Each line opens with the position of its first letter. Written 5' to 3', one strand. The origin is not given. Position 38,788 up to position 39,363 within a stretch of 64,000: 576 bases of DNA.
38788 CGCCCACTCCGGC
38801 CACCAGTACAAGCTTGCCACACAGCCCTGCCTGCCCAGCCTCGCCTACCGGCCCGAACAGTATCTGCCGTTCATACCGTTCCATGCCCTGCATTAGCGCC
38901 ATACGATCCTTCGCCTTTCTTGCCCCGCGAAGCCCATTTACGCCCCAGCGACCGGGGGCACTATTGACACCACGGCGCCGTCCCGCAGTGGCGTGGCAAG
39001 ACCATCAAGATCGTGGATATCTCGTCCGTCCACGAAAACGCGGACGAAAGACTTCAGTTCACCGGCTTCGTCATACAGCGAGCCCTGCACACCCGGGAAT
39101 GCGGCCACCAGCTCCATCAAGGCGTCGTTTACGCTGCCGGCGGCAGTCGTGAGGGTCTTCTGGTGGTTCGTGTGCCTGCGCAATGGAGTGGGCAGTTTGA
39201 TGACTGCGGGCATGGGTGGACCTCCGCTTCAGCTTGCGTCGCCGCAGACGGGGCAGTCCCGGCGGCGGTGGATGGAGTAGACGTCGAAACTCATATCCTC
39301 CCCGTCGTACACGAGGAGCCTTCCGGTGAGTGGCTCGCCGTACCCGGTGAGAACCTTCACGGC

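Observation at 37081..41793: Seven-gene operon fusing oxyanion transport with a ubiquitin-like protein and two E1-like enzymes (ModA-ModB-E1-Ubl-E1-ChrA-ChrA)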

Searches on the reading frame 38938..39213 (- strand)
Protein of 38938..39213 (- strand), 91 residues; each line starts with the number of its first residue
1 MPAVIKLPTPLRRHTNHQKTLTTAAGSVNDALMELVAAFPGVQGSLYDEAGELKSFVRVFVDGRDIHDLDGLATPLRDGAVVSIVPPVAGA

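Call 3: search_protein_families(library=pfam, proteins=[window:38938-39213:-], max_evalue=0.01)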
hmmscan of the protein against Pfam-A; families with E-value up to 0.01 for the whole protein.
window:38938-39213:- (91 aa): 1 family
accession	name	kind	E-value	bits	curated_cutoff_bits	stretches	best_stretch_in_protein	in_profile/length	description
PF02597.26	ThiS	-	3.7e-11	43.8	22.5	1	5-90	1-75/76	ThiS family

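Call 4: search_protein_families(library=ncbifam, proteins=[window:38938-39213:-], max_evalue=0.01)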
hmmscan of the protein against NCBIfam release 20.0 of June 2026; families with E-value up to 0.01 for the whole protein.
window:38938-39213:- (91 aa): 2 families
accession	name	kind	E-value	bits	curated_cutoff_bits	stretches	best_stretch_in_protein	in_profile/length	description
NF041918.1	SAMP1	equivalog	1.9e-16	60.4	60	1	14-90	12-90/91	ubiquitin-like small modifier protein 1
TIGR01687.1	moaD_arch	subfamily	6.8e-11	42.5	49.5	1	12-90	10-87/88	MoaD family protein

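Call 22: search_solved_structures(query=window:38938-39213:-, show_alignments=3, max_evalue=1)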
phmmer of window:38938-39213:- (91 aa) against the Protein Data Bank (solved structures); distinct sequences matched with E-value up to 1: 10.
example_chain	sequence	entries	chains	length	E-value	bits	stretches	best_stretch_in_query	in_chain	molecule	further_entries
3dwg_C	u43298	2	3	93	1.9e-12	50.3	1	3-90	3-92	9.5 kDa culture filtrate antigen cfp10A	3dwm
2m19_A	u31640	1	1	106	2.3e-11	46.9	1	26-90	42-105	Molybdopterin converting factor subunit 1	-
1v8c_A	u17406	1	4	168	7.7e-11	45.2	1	20-90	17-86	MoaD related protein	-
4n6e_B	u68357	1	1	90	6e-09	39.2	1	3-90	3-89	ThiS/MoaD family protein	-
2l52_A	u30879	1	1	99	2.7e-05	27.5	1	21-90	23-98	METHANOSARCINA ACETIVORANS SAMP1 HOMOLOG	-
3rpf_C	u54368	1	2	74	0.0001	25.7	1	48-90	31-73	Molybdopterin converting factor, subunit 1 (MoaD)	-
2g1e_A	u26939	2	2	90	0.0038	20.6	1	23-90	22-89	hypothetical protein Ta0895 | Putative uncharacterized protein Ta0895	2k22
3po0_A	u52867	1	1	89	0.023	18.1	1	26-90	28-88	Small archaeal modifier protein 1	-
4hro_A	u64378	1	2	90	0.024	18.1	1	26-90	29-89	Small archaeal modifier protein 1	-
2l83_A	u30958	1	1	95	0.025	18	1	26-90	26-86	Small archaeal modifier protein 1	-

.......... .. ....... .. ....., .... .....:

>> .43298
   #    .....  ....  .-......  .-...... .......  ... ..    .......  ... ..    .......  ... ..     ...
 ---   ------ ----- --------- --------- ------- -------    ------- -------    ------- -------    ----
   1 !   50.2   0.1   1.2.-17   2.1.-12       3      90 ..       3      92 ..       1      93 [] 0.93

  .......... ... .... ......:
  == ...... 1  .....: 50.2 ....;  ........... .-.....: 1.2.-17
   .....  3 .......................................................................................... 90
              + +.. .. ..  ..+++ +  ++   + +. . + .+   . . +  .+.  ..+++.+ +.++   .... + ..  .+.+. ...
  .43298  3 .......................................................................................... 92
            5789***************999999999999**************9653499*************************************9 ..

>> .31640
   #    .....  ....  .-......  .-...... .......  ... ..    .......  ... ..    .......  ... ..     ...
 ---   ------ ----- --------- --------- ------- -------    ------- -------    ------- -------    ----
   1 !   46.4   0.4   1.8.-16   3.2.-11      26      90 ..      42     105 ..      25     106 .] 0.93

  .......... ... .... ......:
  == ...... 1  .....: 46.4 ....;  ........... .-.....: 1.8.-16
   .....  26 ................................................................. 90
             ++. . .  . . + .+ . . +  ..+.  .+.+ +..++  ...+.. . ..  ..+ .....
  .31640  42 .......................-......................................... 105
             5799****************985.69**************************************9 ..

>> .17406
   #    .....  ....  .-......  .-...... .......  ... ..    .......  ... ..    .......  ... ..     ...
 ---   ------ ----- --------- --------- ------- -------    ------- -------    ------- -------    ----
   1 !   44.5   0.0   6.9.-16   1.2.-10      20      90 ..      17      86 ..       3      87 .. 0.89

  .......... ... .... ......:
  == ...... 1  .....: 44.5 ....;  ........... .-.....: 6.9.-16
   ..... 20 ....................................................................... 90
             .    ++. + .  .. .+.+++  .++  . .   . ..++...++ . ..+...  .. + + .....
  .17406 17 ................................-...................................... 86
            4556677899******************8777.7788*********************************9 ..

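Call 83: search_protein_families(library=padloc, proteins=[window:38938-39213:-], max_evalue=0.001)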
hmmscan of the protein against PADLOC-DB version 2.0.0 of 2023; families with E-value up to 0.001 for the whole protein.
window:38938-39213:- (91 aa): 0 families
